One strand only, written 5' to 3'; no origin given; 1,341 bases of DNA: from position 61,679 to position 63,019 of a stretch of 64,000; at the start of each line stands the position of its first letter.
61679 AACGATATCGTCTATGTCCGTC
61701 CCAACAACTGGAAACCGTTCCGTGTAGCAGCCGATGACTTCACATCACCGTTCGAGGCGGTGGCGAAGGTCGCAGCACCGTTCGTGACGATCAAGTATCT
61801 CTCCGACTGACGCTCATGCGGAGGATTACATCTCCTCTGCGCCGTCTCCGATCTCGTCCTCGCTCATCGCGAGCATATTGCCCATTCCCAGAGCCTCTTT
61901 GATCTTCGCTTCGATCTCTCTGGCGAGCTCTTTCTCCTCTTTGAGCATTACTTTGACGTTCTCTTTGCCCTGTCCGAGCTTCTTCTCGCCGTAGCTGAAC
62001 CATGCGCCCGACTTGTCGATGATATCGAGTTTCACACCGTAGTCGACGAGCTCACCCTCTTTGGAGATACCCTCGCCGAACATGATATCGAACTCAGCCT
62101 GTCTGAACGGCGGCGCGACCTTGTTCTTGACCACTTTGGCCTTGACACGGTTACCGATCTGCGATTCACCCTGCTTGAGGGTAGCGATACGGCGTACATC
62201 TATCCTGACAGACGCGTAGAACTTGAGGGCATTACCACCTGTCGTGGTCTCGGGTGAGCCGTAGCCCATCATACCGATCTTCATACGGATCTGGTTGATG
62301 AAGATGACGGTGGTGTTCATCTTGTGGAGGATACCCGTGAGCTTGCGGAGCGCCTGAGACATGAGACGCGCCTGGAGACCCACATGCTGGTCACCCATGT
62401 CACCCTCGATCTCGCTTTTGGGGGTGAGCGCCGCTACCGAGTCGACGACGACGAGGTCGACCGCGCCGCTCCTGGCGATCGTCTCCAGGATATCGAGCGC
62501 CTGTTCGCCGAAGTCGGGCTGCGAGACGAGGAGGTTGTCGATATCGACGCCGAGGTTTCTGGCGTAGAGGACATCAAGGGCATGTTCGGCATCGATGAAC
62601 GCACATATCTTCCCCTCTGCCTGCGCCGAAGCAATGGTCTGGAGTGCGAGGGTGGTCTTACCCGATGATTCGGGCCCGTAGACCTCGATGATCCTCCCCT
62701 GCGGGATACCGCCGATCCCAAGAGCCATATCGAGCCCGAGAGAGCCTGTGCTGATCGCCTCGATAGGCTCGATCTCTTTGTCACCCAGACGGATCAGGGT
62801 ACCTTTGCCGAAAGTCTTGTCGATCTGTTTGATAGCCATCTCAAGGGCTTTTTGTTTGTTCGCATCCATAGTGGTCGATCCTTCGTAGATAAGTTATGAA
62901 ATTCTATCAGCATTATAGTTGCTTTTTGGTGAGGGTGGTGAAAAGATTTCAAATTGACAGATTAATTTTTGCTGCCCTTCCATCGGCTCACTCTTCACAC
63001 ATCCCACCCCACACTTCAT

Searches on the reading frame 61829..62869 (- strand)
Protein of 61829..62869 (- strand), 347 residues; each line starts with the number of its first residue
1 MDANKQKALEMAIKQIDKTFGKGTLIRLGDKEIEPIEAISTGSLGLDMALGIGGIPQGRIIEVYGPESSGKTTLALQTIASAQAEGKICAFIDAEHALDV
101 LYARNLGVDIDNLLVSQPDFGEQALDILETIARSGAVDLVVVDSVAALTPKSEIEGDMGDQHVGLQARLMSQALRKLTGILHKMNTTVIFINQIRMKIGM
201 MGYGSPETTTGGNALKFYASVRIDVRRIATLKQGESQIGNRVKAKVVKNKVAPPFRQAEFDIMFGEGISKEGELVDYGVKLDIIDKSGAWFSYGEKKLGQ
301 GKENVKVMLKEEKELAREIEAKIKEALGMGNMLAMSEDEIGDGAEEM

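Call 79: list_cluster_members(proteins=[P0001, window:61829-62869:-, window:34508-36400:-])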
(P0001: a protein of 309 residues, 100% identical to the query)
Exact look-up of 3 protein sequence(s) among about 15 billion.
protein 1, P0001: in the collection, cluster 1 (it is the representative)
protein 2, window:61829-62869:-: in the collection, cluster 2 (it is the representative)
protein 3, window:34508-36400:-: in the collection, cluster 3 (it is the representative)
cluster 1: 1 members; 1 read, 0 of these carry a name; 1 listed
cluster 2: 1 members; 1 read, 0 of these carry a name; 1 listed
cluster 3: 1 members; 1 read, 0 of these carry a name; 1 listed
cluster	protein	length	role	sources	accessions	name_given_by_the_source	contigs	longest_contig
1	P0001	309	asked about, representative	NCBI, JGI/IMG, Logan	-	-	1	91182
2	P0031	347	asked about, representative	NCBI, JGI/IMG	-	-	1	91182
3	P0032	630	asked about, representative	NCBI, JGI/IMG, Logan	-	-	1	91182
